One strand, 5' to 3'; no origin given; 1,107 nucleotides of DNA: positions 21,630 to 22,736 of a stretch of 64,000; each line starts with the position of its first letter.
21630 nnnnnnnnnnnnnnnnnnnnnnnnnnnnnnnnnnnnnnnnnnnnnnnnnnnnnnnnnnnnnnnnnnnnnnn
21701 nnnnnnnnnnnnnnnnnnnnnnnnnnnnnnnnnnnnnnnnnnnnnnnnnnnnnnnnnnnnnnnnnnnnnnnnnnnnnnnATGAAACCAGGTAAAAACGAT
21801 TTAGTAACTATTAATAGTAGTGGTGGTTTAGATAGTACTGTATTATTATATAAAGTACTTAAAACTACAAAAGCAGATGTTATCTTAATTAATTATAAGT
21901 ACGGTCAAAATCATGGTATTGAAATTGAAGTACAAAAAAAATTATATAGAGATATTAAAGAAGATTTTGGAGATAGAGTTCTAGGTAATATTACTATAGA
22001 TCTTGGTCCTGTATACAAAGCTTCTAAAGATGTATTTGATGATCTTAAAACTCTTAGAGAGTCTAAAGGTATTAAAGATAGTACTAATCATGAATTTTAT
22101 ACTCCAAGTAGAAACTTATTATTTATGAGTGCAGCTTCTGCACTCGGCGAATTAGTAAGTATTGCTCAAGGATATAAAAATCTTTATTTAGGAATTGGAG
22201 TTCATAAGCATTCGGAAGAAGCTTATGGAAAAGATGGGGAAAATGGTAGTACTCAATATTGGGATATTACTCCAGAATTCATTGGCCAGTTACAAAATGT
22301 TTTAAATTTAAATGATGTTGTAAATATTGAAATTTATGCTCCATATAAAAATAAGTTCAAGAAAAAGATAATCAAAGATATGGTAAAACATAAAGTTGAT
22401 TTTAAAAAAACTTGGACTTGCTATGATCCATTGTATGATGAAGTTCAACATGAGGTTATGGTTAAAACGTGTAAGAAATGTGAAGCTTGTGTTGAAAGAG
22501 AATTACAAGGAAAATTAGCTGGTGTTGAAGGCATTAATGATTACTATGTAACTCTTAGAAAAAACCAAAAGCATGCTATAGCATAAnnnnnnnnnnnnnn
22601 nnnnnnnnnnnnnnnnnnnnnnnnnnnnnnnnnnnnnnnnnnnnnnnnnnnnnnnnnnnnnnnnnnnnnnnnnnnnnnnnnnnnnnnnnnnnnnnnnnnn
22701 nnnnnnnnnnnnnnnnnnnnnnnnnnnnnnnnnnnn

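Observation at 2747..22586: FolE-like and QueC-like genes in a phage: candidate 7-deazaguanine DNA hypermodification (or folate salvage)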

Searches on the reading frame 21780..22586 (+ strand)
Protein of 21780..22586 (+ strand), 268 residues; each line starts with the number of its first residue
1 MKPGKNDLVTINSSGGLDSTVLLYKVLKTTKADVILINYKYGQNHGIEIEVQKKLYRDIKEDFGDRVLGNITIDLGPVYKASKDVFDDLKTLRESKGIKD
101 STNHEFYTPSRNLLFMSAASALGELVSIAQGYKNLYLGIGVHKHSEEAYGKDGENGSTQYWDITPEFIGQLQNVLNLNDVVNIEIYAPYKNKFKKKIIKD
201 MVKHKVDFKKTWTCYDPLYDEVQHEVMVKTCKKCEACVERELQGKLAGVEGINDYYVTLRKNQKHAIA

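Call 4: search_protein_families(library=pfam, proteins=[window:21780-22586:+], max_evalue=0.01)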
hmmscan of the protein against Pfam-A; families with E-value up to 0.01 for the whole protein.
window:21780-22586:+ (268 aa): 2 families
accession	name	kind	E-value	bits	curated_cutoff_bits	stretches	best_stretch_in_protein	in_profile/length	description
PF06508.19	QueC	-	1.5e-27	96.9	22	1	13-241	6-203/210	Queuosine biosynthesis protein QueC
PF01171.26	ATP_bind_3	-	0.0016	18.6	27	0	10-51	3-49/182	PP-loop family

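Call 6: search_dna_similar(query=window:21780-22586:+, collection=phages, mode=protein, max_rows=40)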
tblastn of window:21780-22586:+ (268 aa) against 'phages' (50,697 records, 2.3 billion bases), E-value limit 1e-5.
Records with a match: 53; places in all: 53; records where one place covers at least 80% of the query: 52.
Best place of each record, by identity: <60% 53.
By first word of the organism name: Vibrio 49; Bacteriophage 2; Weizmannia 1; Staphylococcus 1.
By host as written in the record: - 22; Vibrio sp. 4; Vibrio parahaemolyticus 4; Vibrio alginolyticus NBRC 15630 = ATCC 17749 2; Vibrio harveyi 2; Vibrio alginolyticus 2; Vibrio alginolyticus V1 2; Vibrio alginolyticus ATCC 17749 2; and 12 more.
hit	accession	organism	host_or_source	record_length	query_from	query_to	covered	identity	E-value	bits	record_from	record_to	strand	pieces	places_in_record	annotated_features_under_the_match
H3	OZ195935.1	Vibrio phage D484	Seawater and oysters mix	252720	14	268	95%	31.3%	3e-13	75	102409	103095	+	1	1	QueC-like queuosine biosynthesis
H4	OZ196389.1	Vibrio phage D490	Seawater and oysters mix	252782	14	268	95%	31.3%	3e-13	75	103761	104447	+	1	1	QueC-like queuosine biosynthesis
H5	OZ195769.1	Vibrio phage D482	Seawater and oysters mix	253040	14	268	95%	31.3%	3e-13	75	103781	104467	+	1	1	QueC-like queuosine biosynthesis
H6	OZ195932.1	Vibrio phage D481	Seawater and oysters mix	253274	14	268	95%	31.3%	3e-13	75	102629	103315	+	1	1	QueC-like queuosine biosynthesis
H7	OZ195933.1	Vibrio phage D486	Seawater and oysters mix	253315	14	268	95%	31.3%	3e-13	75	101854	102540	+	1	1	QueC-like queuosine biosynthesis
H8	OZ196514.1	Vibrio phage K575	Seawater and oysters mix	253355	14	268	95%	31.3%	3e-13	75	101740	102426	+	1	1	QueC-like queuosine biosynthesis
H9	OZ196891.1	Vibrio phage 6E35-1b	Seawater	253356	14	268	95%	31.3%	3e-13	75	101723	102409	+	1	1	QueC-like queuosine biosynthesis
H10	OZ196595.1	Vibrio phage K571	Seawater and oysters mix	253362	14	268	95%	31.3%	3e-13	75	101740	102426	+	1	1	QueC-like queuosine biosynthesis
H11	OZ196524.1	Vibrio phage K491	Seawater and oysters mix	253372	14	268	95%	31.3%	3e-13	75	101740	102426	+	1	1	QueC-like queuosine biosynthesis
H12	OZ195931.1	Vibrio phage D491s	Seawater and oysters mix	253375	14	268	95%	31.3%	3e-13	75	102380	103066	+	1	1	QueC-like queuosine biosynthesis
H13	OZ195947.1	Vibrio phage D525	Seawater and oysters mix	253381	14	268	95%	31.3%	3e-13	75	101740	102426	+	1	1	QueC-like queuosine biosynthesis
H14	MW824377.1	Vibrio phage 6E35.1a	Vibrio crassostreae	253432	14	268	95%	31.3%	3e-13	75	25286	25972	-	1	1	queC: 7-cyano-7-deazaguanine synthase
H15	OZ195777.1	Vibrio phage D480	Seawater and oysters mix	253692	14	268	95%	31.3%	3e-13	75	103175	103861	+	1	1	QueC-like queuosine biosynthesis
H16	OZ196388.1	Vibrio phage D485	Seawater and oysters mix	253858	14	268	95%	31.3%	3e-13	75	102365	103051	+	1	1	QueC-like queuosine biosynthesis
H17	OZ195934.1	Vibrio phage D483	Seawater and oysters mix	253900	14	268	95%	31.3%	3e-13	75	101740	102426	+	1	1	QueC-like queuosine biosynthesis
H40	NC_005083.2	Vibrio phage KVP40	Vibrio parahaemolyticus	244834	14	268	95%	29.3%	1e-12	74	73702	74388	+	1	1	QueC-like queuosine biosynthesis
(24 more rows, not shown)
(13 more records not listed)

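Call 13: find_encoding_contigs(protein=window:21780-22586:+, flank=10000, max_places=6)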
Protein window:21780-22586:+ (268 aa): 2 contigs read that carry it; 1 place shown.
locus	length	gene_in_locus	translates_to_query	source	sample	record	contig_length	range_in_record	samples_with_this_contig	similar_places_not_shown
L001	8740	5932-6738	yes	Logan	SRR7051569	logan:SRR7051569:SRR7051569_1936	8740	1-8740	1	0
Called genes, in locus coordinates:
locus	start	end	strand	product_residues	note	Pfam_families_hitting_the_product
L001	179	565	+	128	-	-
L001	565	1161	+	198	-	-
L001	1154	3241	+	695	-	-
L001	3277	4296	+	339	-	PF00149:Metallophos (weak)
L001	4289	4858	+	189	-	-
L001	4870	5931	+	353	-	-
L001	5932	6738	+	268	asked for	PF06508:QueC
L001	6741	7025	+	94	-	-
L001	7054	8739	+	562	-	?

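Call 16: find_related_loci(query=window:21780-22586:+, collection=viral_contigs, flank=10000)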
Query window:21780-22586:+ (268 aa) in viral_contigs; peptide patterns used: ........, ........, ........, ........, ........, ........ (x = any residue, [..] = any of these).
34 stretches matched a pattern; 2 encode a relative of the query (tblastn E <= 1e-3); 2 distinct loci.
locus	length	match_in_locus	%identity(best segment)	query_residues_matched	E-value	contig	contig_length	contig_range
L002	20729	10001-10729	48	8-260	2e-72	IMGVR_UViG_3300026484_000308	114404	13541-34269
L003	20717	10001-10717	46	8-259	6e-71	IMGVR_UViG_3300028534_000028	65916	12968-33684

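Call 17: find_homologous_proteins(query=window:21780-22586:+, max_evalue=0.00001)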
Query window:21780-22586:+ (268 aa): 343 proteins with E <= 0.00001 among 923 candidates; the best 120 are listed.
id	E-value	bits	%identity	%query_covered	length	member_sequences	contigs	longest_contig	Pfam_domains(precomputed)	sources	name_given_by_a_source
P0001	7.0e-177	604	100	100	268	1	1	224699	PF06508.20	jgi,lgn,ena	-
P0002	5.3e-106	371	63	97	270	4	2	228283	PF06508.20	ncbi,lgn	-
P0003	5.7e-105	368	63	97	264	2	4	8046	PF06508.20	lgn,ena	-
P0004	9.3e-102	358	61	95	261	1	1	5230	PF06508.20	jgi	jgi:7-cyano-7-deazaguanine synthase in queuosine biosynthesis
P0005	7.1e-99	348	60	97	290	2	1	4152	PF06508.20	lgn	-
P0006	2.6e-66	241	48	94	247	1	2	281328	PF06508.20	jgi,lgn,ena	-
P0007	2.2e-65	238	46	96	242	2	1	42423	PF06508.20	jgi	-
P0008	1.4e-64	236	46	94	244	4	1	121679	PF06508.20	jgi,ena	-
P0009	5.9e-64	234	46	94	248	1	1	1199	PF06508.20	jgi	jgi:7-cyano-7-deazaguanine synthase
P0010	8.6e-64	233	48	93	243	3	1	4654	PF06508.20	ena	-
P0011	1.8e-63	232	47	96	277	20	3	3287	PF06508.20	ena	-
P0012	4.7e-63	231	45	94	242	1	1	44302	PF06508.20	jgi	-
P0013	5.0e-63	231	46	94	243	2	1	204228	PF06508.20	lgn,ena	-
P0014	4.4e-62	228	47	94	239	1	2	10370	PF06508.20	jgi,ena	-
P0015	2.3e-60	222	45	96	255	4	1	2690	PF06508.20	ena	-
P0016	3.2e-60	221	45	94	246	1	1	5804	PF06508.20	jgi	jgi:7-cyano-7-deazaguanine synthase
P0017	6.6e-59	217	39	95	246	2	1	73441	PF06508.20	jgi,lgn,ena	-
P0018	2.7e-58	215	44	93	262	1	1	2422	PF06508.20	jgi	-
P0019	3.1e-58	215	45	95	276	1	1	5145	PF06508.20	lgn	-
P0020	4.1e-58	215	40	96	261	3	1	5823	PF06508.20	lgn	-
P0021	4.6e-58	214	42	94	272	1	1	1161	PF06508.20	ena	-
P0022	1.2e-57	213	42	95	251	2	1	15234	PF06508.20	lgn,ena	-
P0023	1.3e-57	213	43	93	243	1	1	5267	PF06508.20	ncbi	-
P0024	4.0e-57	211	42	95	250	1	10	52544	PF06508.20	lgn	-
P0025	5.1e-57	211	42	96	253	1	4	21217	PF06508.20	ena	-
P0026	7.0e-57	210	42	96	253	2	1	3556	PF06508.20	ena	-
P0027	1.3e-56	210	43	95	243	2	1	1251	PF06508.20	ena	-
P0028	1.6e-56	209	43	96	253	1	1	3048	PF06508.20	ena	-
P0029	3.2e-56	208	42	96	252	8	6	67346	PF06508.20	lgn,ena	-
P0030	3.3e-56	208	39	95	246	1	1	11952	PF06508.20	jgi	-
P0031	3.3e-56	208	43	94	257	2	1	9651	PF06508.20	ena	-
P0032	3.4e-56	208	42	96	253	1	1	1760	PF06508.20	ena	-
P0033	4.7e-56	208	42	94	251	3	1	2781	PF06508.20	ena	-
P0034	7.4e-56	207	42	93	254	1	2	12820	PF06508.20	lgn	-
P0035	8.2e-56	207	40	96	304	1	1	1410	PF06508.20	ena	-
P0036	1.1e-55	207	41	96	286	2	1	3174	PF06508.20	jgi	-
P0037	1.4e-55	206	41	96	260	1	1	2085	PF06508.20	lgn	-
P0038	2.8e-55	205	41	96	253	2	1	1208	PF06508.20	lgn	-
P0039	3.5e-55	205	41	97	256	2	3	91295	PF06508.20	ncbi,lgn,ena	-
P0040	3.7e-55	205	41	95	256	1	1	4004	PF06508.20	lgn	-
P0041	4.1e-55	205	42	96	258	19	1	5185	PF06508.20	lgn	-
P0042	4.8e-55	204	43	93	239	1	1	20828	PF06508.20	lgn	-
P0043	6.6e-55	204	40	95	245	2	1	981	PF06508.20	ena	-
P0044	9.6e-55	203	42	96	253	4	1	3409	PF06508.20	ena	-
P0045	1.6e-54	203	40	94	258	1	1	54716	PF06508.20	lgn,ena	-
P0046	2.1e-54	202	41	96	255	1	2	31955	PF06508.20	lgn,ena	-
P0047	2.2e-54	202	41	94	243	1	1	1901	PF06508.20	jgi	jgi:7-cyano-7-deazaguanine synthase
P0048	2.7e-54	202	41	93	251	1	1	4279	PF06508.20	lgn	-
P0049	3.4e-54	202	41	96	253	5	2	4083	PF06508.20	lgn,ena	-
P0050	3.6e-54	202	41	96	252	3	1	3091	PF06508.20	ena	-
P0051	4.2e-54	201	40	94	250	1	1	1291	PF06508.20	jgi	jgi:7-cyano-7-deazaguanine synthase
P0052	6.5e-54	201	42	93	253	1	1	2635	PF06508.20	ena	-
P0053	8.8e-54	200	42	94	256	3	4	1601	PF06508.20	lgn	-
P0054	1.5e-53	200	43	91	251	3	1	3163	PF06508.20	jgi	jgi:7-cyano-7-deazaguanine synthase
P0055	1.6e-53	200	39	94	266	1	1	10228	PF06508.20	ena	-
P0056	1.7e-53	199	40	92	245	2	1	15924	PF06508.20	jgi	jgi:7-cyano-7-deazaguanine synthase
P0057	1.7e-53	199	40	95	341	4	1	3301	PF06508.20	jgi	-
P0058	2.5e-53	199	42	94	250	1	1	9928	PF06508.20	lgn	-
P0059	3.1e-53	199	41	94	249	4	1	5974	PF06508.20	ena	-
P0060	3.5e-53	198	39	94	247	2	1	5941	PF06508.20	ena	-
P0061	4.0e-53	198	41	96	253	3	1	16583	PF06508.20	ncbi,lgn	-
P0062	5.7e-53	198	42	97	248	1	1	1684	PF06508.20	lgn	-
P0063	7.9e-53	197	42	94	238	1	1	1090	PF06508.20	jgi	jgi:7-cyano-7-deazaguanine synthase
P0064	1.2e-52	197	38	95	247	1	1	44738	PF06508.20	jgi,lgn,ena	-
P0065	1.2e-52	197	41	96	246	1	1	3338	PF06508.20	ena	-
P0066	1.3e-52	197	44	90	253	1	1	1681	PF06508.20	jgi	jgi:7-cyano-7-deazaguanine synthase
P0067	2.2e-52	196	42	95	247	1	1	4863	PF06508.20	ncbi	-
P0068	2.8e-52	195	39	94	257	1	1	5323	PF06508.20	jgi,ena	-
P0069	2.8e-52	195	40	93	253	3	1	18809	PF06508.20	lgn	-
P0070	2.9e-52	195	39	94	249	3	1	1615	PF06508.20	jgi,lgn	-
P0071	3.2e-52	195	41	93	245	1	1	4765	PF06508.20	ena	-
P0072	4.1e-52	195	38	94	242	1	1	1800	PF06508.20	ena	-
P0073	4.1e-52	195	41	95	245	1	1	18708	PF06508.20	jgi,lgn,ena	-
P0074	4.2e-52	195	41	93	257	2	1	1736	PF06508.20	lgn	-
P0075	4.5e-52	195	40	96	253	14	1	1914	PF06508.20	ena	-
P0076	4.6e-52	195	42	91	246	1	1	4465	PF06508.20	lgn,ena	-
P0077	4.9e-52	195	41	93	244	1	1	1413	PF06508.20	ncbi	-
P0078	5.3e-52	194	39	94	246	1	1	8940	PF06508.20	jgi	-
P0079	1.0e-51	194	41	95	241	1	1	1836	PF06508.20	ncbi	-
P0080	1.0e-51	194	38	96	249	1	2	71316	PF06508.20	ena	-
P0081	1.2e-51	193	39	93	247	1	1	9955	PF06508.20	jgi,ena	-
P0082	1.2e-51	193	40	93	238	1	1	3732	PF06508.20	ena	-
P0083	1.3e-51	193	42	92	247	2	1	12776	PF06508.20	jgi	-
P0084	1.3e-51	193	40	93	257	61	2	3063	PF06508.20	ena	-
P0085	1.5e-51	193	39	94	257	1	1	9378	PF06508.20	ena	-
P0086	1.7e-51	193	39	94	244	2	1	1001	PF06508.20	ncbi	-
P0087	2.4e-51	192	41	93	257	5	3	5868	PF06508.20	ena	-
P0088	2.6e-51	192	39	91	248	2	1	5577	PF06508.20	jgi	jgi:7-cyano-7-deazaguanine synthase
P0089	2.6e-51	192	37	97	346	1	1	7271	PF06508.20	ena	-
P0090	2.6e-51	192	39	93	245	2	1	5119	PF06508.20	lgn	-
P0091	2.8e-51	192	40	94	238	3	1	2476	PF06508.20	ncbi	-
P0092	2.9e-51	192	43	92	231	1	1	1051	PF06508.20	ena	-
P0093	3.6e-51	192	39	96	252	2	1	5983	PF06508.20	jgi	-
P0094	4.3e-51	192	41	91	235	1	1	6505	PF06508.20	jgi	jgi:7-cyano-7-deazaguanine synthase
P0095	5.2e-51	191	42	94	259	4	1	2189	PF06508.20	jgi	jgi:7-cyano-7-deazaguanine synthase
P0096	5.6e-51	191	40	94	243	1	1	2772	PF06508.20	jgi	jgi:7-cyano-7-deazaguanine synthase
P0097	8.6e-51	191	40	93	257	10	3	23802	PF06508.20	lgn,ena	-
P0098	9.1e-51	190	40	96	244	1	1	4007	PF06508.20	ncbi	-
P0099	9.6e-51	190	42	92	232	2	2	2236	PF06508.20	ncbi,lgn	-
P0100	1.1e-50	190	41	94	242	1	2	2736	PF06508.20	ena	-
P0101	1.2e-50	190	38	94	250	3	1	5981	PF06508.20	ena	-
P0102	1.3e-50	190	38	95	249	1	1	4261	PF06508.20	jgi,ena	-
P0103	1.3e-50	190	36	93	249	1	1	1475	PF06508.20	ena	-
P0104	1.4e-50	190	36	98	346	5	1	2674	PF06508.20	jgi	-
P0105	1.7e-50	190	40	94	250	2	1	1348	PF06508.20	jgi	-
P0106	1.8e-50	189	41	93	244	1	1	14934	PF06508.20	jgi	-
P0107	2.3e-50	189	38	96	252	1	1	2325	PF06508.20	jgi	-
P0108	2.5e-50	189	38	96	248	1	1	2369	PF06508.20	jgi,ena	-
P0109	2.8e-50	189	41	91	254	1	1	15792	PF06508.20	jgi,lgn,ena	-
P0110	4.0e-50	188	37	93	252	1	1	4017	PF06508.20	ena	-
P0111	4.7e-50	188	39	93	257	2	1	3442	PF06508.20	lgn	-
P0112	4.7e-50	188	39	94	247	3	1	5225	PF06508.20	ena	-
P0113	4.9e-50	188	40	93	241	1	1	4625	PF06508.20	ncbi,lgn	-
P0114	5.3e-50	188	39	97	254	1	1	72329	PF06508.20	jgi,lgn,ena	-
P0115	7.1e-50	188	42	95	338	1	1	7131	PF06508.20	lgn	-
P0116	7.5e-50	187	38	94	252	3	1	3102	PF06508.20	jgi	-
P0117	8.0e-50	187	41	84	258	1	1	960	PF06508.20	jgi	jgi:7-cyano-7-deazaguanine synthase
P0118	9.1e-50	187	41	97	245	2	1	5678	PF06508.20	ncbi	-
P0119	1.0e-49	187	40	93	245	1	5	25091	PF06508.20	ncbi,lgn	-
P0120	1.1e-49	187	39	93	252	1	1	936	PF06508.20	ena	-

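Call 18: search_protein_families(library=ncbifam, max_evalue=0.01, proteins=[window:21780-22586:+])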
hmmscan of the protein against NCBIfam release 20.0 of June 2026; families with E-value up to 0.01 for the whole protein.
window:21780-22586:+ (268 aa): 4 families
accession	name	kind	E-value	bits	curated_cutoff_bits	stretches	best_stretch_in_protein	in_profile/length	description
TIGR00364.1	TIGR00364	equivalog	2.1e-22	79.7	150.3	1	14-240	6-201/201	7-cyano-7-deazaguanine synthase QueC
NF008317.0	PRK11106.1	equivalog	2e-08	33.9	378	1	12-120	7-108/231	7-cyano-7-deazaguanine synthase QueC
NF041925.1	QatC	equivalog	7.7e-07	28.3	280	0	165-260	234-332/398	Qat anti-phage system QueC-like protein QatC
NF049988.1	MGlcDAGSynMgs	equivalog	0.0031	16.9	400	1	20-101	130-212/398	alpha-monoglucosyldiacylglycerol synthase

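Call 19: search_protein_families(library=padloc, max_evalue=0.01, proteins=[window:21780-22586:+])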
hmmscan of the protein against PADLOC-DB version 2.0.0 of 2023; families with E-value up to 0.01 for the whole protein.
window:21780-22586:+ (268 aa): 1 family
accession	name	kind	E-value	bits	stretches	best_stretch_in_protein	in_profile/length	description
PDLC00911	QueC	-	8.1e-13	47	1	156-242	106-183/190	QueC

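Call 20: find_encoding_contigs(protein=P0002, flank=10000, max_places=3)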
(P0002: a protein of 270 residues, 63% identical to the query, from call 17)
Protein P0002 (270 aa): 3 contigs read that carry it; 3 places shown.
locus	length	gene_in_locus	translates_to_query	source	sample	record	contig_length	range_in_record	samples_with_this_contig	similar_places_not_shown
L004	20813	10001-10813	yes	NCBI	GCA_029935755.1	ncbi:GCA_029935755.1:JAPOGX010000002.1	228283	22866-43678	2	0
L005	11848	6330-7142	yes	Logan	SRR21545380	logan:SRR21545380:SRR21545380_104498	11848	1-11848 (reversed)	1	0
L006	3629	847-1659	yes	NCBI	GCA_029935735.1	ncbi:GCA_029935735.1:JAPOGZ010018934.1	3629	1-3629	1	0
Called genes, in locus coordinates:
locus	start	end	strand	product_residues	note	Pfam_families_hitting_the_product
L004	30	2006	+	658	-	PF00204:DNA_gyraseB (weak)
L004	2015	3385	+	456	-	PF00521:DNA_topoisoIV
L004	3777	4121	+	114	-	-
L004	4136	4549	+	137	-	-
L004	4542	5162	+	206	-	-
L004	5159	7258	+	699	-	-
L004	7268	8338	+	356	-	PF00149:Metallophos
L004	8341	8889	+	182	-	-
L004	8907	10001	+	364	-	-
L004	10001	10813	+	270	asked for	PF06508:QueC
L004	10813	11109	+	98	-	-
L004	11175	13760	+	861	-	PF02861:Clp_N, PF00158:Sigma54_activat (faint), PF00004:AAA, PF17871:AAA_lid_9, PF00004:AAA (weak), PF07724:AAA_2, PF07728:AAA_5, PF10431:ClpB_D2-small, +3 more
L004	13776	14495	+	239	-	-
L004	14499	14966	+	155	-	-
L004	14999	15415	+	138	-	PF05565:Sipho_Gp157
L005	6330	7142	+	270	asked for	PF06508:QueC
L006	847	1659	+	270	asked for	PF06508:QueC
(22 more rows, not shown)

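Call 21: find_encoding_contigs(protein=P0006, flank=10000, max_places=3)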
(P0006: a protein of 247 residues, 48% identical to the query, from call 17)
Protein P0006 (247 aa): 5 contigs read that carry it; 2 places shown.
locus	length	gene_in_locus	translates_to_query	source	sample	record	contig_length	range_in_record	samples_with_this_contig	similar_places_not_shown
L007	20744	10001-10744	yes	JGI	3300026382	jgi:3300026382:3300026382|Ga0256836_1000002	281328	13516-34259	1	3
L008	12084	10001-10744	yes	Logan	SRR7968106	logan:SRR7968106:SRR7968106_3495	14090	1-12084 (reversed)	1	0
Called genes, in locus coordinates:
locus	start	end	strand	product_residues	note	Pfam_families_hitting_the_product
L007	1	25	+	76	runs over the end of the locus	-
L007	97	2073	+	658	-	PF02518:HATPase_c (weak), PF00204:DNA_gyraseB, PF01751:Toprim (weak)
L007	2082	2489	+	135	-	-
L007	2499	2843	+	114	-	-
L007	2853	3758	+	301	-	PF05265:DUF723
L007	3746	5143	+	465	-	PF00521:DNA_topoisoIV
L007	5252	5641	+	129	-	-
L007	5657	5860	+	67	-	-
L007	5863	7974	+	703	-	-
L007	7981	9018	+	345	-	PF00149:Metallophos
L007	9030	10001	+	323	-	-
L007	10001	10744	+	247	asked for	PF06508:QueC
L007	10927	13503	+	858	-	PF02861:Clp_N, PF00004:AAA, PF17871:AAA_lid_9, PF00158:Sigma54_activat (weak), PF00004:AAA, PF07724:AAA_2, PF07728:AAA_5, PF10431:ClpB_D2-small, +7 more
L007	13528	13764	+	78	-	-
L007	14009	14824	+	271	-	-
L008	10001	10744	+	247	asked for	PF06508:QueC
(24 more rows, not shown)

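Call 22: find_encoding_contigs(protein=P0013, flank=10000, max_places=3)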
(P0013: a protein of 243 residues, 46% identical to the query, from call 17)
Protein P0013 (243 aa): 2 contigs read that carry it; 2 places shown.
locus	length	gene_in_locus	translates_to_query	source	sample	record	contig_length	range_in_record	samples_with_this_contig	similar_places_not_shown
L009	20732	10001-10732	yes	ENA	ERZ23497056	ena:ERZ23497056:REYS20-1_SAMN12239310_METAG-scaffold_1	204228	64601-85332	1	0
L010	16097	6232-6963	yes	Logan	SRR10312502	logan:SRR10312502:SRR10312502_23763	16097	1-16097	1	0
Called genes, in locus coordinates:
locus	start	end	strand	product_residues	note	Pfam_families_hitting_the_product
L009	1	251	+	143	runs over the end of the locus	PF21818:DUF6884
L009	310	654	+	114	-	-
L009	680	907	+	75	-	-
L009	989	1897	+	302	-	PF05265:DUF723, PF14311:DUF4379 (faint), PF05265:DUF723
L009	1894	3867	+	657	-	PF02518:HATPase_c (weak), PF00204:DNA_gyraseB, PF01751:Toprim (weak)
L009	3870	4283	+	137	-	-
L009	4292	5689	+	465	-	PF00521:DNA_topoisoIV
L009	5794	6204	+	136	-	-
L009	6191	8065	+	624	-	-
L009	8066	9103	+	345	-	PF00149:Metallophos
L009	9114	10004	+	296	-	-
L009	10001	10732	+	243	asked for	PF06508:QueC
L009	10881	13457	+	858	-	PF02861:Clp_N, PF13173:AAA_14 (faint), PF00004:AAA, PF17871:AAA_lid_9, PF00004:AAA, PF07724:AAA_2, PF07728:AAA_5, PF10431:ClpB_D2-small, +7 more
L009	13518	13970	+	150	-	-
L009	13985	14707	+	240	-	-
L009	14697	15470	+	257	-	-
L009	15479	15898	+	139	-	PF09424:YqeY (faint)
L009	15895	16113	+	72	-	-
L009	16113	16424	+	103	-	-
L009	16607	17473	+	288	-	PF01145:Band_7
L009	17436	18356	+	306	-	PF00149:Metallophos, PF12850:Metallophos_2 (faint)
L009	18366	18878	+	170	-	-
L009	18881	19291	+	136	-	-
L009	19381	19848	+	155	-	PF11195:Tad2-like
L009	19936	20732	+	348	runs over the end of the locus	PF04055:Radical_SAM (weak), PF13353:Fer4_12 (weak)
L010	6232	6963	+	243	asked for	PF06508:QueC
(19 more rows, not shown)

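Call 27: search_solved_structures(query=window:21780-22586:+, max_evalue=0.01, show_alignments=3)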
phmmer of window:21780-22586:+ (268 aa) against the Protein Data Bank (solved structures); distinct sequences matched with E-value up to 0.01: 2.
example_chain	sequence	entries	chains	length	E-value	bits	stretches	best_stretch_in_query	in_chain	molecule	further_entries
3bl5_A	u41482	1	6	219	0.00044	22.6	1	10-124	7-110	Queuosine biosynthesis protein queC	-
2pg3_A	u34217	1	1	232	0.00058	22.2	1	12-122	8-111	Queuosine biosynthesis protein queC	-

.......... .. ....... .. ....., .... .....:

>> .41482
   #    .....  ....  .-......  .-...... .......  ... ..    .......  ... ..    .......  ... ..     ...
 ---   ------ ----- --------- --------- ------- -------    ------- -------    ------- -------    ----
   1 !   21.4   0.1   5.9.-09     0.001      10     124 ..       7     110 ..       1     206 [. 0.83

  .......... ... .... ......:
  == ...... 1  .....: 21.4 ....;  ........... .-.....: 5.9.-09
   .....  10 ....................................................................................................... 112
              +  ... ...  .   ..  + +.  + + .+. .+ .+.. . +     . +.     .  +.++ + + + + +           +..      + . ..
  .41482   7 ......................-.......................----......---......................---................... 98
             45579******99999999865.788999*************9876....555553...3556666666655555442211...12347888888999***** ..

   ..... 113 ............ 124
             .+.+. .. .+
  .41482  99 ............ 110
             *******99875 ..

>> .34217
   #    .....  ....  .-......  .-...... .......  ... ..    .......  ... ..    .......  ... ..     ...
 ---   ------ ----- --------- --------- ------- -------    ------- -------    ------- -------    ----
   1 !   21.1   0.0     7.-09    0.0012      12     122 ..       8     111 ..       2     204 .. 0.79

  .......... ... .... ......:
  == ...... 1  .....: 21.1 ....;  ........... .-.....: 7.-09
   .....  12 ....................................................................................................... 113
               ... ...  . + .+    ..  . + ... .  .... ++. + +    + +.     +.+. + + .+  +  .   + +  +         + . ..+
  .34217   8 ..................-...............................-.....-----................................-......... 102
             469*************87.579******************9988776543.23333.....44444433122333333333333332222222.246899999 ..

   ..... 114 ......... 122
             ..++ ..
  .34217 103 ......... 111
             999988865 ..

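Call 31: search_protein_families(library=phrogs, max_evalue=0.001, proteins=[window:21780-22586:+])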
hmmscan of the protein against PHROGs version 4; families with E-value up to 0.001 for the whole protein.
window:21780-22586:+ (268 aa): 2 families
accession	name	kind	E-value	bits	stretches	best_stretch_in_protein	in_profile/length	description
phrog_1550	-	moron, auxiliary metabolic gene and host takeover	7.1e-38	131.5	1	6-263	145-366/418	QueC-like queuosine biosynthesis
phrog_10428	-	other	1.5e-11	44.7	1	11-217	260-442/476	L-glutamine-D-fructose-6-phosphate aminotransferase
